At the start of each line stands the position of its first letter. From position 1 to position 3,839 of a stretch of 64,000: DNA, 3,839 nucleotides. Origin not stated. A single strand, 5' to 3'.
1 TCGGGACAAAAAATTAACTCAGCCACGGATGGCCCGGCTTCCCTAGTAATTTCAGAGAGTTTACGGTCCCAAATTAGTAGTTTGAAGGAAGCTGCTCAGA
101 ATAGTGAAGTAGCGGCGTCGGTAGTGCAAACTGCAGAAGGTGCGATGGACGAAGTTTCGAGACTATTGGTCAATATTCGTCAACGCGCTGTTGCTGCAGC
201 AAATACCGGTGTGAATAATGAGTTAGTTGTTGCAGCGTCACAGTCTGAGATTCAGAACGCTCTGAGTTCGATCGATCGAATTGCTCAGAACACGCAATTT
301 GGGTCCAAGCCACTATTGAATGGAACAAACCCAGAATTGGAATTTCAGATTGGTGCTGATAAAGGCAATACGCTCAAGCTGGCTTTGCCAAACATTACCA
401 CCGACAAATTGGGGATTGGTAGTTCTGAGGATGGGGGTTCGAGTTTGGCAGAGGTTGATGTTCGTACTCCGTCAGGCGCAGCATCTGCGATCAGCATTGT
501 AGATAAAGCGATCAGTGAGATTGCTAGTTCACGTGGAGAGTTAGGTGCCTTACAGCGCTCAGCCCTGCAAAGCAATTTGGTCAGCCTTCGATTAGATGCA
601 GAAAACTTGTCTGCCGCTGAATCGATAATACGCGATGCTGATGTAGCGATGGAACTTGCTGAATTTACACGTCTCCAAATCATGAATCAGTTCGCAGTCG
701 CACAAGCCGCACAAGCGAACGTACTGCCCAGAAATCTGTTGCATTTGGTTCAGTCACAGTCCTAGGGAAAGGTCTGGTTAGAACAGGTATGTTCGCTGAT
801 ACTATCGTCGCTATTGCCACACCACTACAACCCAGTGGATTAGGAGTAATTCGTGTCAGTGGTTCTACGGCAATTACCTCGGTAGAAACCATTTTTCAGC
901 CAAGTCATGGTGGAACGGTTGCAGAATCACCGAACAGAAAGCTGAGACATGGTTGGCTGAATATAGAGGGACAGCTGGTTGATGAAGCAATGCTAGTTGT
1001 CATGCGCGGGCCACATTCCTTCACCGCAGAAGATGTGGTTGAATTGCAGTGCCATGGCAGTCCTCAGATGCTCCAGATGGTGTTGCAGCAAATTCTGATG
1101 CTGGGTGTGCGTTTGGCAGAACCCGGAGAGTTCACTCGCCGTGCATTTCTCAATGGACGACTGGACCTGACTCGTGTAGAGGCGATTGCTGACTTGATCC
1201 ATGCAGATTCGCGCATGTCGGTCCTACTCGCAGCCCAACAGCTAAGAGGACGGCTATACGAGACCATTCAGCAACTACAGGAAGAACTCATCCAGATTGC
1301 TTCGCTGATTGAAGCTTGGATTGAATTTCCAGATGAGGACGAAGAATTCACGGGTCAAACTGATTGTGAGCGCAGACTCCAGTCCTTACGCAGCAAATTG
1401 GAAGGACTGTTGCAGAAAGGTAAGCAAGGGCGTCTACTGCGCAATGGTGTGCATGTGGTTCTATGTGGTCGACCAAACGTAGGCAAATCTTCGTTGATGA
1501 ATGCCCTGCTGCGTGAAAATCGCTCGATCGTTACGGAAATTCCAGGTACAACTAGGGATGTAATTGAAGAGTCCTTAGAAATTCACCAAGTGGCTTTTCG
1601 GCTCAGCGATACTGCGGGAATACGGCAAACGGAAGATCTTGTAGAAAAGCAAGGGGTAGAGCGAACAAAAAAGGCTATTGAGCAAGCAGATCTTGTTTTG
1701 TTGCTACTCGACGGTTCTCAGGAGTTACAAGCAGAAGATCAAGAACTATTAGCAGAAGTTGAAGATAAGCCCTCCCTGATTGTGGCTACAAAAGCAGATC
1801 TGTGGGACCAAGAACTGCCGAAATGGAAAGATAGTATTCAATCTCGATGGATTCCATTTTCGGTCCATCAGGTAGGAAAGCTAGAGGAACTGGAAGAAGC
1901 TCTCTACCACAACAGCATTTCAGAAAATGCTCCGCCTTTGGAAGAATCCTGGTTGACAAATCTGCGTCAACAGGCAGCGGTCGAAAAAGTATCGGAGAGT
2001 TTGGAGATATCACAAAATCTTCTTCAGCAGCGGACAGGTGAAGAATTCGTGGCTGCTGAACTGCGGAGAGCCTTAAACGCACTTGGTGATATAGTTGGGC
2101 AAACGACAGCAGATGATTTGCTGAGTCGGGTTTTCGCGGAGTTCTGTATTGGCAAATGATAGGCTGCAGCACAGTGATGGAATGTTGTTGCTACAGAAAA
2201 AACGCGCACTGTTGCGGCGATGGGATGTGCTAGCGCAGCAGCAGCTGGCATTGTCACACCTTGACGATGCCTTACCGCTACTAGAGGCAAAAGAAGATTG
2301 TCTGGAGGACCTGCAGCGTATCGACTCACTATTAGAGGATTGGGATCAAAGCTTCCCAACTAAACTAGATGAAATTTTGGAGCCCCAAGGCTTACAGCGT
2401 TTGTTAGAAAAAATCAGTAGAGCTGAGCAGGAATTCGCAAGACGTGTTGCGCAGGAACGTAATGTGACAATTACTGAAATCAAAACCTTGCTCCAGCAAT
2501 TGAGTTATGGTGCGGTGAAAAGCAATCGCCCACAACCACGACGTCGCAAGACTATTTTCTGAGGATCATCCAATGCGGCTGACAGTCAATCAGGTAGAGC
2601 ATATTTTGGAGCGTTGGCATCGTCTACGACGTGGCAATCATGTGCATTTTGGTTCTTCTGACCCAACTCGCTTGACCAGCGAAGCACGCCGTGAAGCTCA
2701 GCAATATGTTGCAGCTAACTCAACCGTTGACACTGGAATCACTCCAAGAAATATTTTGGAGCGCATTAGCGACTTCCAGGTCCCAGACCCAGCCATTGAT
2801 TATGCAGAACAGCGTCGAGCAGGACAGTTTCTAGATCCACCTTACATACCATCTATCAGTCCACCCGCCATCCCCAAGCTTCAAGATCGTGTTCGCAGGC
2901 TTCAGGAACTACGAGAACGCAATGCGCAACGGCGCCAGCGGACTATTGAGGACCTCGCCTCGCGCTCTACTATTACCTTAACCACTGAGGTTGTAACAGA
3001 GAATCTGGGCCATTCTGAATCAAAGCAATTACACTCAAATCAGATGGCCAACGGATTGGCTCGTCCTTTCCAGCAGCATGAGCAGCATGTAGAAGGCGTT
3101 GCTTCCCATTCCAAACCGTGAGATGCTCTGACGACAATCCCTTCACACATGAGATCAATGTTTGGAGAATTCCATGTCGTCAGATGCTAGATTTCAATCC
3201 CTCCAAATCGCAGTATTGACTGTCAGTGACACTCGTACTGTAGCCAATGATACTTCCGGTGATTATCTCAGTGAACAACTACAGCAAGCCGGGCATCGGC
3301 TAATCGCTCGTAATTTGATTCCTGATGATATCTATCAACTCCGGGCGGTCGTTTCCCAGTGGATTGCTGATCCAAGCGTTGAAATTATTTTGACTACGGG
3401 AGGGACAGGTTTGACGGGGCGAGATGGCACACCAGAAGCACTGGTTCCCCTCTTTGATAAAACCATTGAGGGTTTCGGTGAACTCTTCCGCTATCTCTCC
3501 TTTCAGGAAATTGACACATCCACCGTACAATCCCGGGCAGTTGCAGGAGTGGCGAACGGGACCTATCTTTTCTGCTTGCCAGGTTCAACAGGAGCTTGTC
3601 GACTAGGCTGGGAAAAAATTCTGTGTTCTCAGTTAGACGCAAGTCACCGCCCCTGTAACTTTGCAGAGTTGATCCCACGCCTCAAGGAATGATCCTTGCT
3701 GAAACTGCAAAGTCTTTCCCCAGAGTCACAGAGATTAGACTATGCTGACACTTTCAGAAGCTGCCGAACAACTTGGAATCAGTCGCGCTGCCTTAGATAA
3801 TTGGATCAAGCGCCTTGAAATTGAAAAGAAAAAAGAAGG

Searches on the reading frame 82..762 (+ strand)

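Call 82: search_protein_families(library=pfam, proteins=[window:82-762:+], max_evalue=0.00001)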
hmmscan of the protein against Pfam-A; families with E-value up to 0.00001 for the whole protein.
window:82-762:+ (227 aa): 2 families
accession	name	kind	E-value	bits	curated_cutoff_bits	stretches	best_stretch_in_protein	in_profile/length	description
PF00669.25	Flagellin_N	-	7.5e-16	58.9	26.6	1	2-83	58-138/139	Bacterial flagellin N-terminal helical region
PF00700.27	Flagellin_C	-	1.6e-15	57.6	23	1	137-222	1-85/86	Bacterial flagellin C-terminal helical region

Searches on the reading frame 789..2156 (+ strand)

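Call 82: search_protein_families(library=pfam, proteins=[window:789-2156:+], max_evalue=0.00001)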
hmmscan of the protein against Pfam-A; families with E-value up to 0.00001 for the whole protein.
window:789-2156:+ (456 aa): 5 families
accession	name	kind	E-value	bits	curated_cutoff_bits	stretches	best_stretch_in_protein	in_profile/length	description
PF12631.12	MnmE_helical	-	4.9e-49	167.7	40.1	1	127-453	1-211/211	MnmE helical domain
PF10396.14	TrmE_N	-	7.3e-39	133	29.8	1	5-124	1-117/117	GTP-binding protein TrmE N-terminus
PF01926.29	MMR_HSR1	-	1.7e-28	99.5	21.9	1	222-335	1-113/113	50S ribosome-binding GTPase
PF02421.24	FeoB_N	-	6.9e-10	39.1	27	1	222-311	2-90/156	Ferrous iron transport protein B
PF00350.29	Dynamin_N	-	2.5e-07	31.3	27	0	223-256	1-34/168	Dynamin family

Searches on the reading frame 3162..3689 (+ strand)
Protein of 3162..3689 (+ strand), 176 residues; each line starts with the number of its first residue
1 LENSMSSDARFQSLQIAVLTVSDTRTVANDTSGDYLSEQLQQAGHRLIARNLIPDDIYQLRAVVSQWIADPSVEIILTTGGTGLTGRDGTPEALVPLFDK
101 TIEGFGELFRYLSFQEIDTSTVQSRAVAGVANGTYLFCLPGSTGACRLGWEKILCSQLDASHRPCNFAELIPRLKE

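Call 82: search_protein_families(library=pfam, proteins=[window:3162-3689:+], max_evalue=0.00001)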
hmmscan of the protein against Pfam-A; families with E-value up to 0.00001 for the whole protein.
window:3162-3689:+ (176 aa): 1 family
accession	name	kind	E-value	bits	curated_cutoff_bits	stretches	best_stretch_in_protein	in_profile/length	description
PF00994.29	MoCF_biosynth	-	6e-29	101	26.6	1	17-158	1-142/144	Probable molybdopterin binding domain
